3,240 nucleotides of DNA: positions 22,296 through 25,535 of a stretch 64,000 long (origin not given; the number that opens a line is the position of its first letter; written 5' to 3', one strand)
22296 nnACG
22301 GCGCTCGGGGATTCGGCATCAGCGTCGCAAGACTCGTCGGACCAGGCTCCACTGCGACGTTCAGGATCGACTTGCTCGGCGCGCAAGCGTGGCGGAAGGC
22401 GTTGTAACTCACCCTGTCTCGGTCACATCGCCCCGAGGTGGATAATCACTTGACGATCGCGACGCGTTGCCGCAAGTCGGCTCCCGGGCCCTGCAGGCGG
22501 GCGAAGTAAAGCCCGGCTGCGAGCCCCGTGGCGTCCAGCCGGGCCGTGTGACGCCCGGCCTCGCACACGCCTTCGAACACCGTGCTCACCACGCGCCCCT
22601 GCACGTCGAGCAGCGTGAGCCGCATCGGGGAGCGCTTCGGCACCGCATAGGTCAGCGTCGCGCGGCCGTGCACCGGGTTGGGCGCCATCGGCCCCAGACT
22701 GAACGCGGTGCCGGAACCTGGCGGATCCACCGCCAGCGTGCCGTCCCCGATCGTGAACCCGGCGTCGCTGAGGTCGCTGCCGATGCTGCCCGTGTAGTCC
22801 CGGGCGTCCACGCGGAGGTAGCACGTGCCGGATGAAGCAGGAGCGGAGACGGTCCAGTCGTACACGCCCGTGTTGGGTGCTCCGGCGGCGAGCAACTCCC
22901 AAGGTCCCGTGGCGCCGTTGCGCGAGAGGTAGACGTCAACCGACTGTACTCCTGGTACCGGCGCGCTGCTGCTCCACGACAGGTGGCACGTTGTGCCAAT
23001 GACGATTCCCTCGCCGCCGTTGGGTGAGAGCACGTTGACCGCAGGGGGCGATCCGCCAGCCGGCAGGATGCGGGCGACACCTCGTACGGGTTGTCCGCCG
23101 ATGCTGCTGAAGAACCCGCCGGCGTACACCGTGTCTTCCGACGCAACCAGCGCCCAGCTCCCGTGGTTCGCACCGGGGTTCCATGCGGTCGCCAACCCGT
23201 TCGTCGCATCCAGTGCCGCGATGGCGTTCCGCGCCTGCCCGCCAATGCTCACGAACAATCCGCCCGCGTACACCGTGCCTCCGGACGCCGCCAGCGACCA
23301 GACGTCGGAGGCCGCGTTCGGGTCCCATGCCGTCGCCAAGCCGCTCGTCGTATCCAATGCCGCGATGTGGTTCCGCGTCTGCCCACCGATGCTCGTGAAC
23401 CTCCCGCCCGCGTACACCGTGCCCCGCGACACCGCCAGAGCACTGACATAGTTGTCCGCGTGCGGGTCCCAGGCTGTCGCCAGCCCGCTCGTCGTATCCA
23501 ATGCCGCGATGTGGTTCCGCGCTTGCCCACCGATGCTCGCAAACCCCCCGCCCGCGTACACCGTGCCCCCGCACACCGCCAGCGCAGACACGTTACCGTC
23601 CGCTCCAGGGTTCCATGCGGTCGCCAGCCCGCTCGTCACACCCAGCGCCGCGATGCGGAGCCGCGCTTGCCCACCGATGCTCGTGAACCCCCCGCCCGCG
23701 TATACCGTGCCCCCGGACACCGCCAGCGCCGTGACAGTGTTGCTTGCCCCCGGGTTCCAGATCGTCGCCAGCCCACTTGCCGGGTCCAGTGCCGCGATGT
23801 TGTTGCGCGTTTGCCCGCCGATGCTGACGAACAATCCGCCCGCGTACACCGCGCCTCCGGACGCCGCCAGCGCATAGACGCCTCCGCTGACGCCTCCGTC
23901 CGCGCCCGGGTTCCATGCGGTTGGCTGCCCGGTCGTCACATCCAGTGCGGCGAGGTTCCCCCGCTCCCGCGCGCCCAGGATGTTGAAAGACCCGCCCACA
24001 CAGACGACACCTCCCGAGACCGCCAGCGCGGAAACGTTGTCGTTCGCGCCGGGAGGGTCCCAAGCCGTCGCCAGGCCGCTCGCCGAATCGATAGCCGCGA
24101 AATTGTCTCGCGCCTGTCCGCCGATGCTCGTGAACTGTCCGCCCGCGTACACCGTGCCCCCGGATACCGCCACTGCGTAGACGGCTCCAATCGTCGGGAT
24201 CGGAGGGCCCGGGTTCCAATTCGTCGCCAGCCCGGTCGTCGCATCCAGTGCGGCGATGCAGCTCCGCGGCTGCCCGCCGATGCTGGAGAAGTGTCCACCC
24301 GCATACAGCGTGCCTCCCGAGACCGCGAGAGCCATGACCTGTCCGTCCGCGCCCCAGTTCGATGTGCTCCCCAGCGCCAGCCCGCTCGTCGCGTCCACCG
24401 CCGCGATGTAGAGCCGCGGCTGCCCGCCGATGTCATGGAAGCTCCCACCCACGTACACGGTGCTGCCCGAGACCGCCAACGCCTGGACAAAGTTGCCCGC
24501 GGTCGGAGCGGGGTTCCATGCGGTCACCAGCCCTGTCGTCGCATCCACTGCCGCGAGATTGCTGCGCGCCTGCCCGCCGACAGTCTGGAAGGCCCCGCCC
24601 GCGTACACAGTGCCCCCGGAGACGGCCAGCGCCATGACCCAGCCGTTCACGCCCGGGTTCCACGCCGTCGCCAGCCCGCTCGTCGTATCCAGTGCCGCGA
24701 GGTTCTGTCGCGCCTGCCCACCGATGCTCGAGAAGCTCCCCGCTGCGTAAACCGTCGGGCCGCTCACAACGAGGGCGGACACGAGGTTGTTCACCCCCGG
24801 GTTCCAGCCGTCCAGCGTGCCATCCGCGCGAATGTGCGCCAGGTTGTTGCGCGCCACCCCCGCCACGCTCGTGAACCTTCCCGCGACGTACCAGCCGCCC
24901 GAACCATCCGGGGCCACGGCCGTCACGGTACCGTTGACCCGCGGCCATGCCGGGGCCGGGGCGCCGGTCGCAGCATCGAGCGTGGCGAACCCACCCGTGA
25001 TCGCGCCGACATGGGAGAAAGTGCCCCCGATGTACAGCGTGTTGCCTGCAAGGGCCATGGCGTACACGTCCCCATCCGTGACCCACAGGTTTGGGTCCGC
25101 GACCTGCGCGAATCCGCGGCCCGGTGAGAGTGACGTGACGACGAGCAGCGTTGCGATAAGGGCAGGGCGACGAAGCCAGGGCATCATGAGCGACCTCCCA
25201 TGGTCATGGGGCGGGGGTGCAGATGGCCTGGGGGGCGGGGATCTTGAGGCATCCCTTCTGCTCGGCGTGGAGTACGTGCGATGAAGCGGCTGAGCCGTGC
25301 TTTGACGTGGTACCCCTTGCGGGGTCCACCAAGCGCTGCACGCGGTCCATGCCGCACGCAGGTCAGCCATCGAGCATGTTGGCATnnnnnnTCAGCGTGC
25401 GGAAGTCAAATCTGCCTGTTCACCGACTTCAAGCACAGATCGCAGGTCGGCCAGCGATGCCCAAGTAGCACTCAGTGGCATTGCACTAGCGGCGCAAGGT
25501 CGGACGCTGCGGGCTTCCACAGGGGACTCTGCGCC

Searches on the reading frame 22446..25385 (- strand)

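Call 78: search_protein_families(library=pfam, proteins=[window:22446-25385:-], max_evalue=0.00001)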
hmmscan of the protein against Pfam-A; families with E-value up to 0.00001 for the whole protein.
window:22446-25385:- (979 aa): 1 family
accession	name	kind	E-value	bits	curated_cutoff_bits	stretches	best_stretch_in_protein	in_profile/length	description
PF17164.10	DUF5122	-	4.2e-22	78.5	27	0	163-192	4-33/36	Domain of unknown function (DUF5122) beta-propeller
